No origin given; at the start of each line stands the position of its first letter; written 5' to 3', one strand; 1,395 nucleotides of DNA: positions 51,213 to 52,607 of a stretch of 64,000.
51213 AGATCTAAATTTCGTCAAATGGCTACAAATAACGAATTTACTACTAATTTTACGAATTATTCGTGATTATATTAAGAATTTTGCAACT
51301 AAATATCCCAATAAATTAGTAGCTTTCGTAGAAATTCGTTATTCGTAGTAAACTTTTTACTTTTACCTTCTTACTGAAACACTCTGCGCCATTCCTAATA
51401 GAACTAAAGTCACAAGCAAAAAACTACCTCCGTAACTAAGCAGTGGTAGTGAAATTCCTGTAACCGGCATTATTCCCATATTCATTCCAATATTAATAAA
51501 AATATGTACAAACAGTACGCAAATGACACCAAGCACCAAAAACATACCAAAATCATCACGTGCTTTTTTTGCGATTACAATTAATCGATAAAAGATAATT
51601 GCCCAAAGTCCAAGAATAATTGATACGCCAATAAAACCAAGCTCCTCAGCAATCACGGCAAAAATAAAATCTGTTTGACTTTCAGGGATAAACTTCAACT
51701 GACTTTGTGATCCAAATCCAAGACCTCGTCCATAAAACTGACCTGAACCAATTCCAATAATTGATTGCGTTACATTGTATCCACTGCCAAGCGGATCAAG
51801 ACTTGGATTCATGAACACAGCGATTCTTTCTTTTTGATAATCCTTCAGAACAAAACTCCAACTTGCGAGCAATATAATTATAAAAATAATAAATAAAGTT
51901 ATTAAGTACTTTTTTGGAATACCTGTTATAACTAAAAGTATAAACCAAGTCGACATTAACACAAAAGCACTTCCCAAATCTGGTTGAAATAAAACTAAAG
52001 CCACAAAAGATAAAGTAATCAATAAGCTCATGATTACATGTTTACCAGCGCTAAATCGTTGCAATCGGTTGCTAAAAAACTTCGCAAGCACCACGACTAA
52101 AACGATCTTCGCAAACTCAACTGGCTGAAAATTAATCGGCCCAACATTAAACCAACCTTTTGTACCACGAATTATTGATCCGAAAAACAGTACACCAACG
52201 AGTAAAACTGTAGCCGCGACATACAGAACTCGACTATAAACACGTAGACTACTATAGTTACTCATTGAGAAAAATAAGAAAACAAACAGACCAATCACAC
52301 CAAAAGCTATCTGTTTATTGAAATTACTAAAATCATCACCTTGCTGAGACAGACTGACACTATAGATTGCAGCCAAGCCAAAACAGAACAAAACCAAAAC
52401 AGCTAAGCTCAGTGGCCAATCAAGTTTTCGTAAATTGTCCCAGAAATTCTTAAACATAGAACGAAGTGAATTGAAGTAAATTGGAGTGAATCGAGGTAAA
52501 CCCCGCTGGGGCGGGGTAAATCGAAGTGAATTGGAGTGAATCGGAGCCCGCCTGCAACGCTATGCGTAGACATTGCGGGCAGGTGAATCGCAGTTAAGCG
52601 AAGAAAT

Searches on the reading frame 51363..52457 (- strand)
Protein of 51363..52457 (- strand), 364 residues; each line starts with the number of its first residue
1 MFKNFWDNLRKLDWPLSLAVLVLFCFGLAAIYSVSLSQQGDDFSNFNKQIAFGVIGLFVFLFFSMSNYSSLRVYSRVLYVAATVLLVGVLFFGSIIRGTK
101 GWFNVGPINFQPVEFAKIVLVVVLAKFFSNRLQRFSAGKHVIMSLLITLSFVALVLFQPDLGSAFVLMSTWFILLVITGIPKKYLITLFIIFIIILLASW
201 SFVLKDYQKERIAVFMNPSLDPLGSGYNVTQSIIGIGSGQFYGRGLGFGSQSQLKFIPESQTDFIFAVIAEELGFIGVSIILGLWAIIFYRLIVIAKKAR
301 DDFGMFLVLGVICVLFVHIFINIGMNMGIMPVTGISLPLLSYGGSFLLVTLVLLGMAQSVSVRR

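Call 11: search_protein_families(library=ncbifam, proteins=[window:51363-52457:-])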
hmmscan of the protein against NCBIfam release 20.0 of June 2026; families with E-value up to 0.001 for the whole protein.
window:51363-52457:- (364 aa): 6 families
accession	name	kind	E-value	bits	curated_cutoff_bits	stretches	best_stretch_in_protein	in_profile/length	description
TIGR02210.1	rodA_shape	equivalog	6.8e-108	361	336.7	1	13-364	1-356/357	rod shape-determining protein RodA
TIGR02614.1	ftsW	equivalog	2.5e-89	299.9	337.5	1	15-361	3-354/357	putative lipid II flippase FtsW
NF008060.0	PRK10794.1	equivalog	8.3e-76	255.3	590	1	3-363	8-362/370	peptidoglycan glycosyltransferase MrdB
TIGR02615.1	spoVE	exception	5.6e-71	239.8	448.8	1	15-361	3-353/354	stage V sporulation protein E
NF037961.1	RodA_shape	subfamily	2.2e-63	215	150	2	201-354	241-401/415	rod shape-determining protein RodA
NF008042.0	PRK10774.1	equivalog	4.5e-49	167.5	493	1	30-352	55-380/405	cell division protein FtsW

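Call 15: find_encoding_contigs(protein=window:51363-52457:-, flank=10000, max_places=6)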
Protein window:51363-52457:- (364 aa): 9 contigs read that carry it; 6 places shown.
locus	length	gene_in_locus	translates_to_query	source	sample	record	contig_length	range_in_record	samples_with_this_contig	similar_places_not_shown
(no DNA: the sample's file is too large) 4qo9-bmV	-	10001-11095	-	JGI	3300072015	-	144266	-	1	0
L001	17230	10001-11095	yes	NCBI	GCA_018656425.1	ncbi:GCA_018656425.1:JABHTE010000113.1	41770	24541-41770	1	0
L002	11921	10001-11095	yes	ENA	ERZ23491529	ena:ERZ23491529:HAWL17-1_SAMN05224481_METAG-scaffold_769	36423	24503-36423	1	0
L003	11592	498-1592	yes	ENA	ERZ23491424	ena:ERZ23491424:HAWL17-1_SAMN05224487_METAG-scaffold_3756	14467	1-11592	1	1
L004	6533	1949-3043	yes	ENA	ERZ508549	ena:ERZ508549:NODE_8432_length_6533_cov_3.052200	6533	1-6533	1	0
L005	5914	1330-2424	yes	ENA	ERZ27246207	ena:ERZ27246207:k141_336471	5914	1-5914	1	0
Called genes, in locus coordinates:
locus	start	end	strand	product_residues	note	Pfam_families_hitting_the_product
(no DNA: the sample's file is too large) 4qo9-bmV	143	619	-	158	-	-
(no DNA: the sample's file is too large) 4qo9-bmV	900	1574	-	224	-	PF00687:Ribosomal_L1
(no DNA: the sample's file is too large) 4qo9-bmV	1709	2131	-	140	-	PF03946:Ribosomal_L11_N, PF00298:Ribosomal_L11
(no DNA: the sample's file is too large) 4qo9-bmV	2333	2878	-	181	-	PF02357:NusG, PF00467:KOW (weak)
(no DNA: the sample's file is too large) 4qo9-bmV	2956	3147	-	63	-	PF00584:SecE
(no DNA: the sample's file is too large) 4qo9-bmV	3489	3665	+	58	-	-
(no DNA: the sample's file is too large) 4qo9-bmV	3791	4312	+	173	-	-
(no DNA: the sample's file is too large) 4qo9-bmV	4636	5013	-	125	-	-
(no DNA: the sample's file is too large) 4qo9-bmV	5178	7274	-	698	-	PF02518:HATPase_c, PF00204:DNA_gyraseB, PF01751:Toprim, PF00986:DNA_gyraseB_C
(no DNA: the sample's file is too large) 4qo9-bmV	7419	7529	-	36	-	-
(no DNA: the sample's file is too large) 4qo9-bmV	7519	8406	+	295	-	-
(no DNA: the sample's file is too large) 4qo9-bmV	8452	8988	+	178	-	PF00293:NUDIX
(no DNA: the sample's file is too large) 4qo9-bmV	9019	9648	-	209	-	-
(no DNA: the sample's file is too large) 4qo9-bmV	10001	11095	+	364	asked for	PF01098:FTSW_RODA_SPOVE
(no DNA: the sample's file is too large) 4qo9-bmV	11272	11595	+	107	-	-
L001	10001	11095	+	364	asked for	PF01098:FTSW_RODA_SPOVE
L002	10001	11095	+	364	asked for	PF01098:FTSW_RODA_SPOVE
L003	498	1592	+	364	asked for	PF01098:FTSW_RODA_SPOVE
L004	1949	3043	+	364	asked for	PF01098:FTSW_RODA_SPOVE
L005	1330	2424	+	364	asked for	PF01098:FTSW_RODA_SPOVE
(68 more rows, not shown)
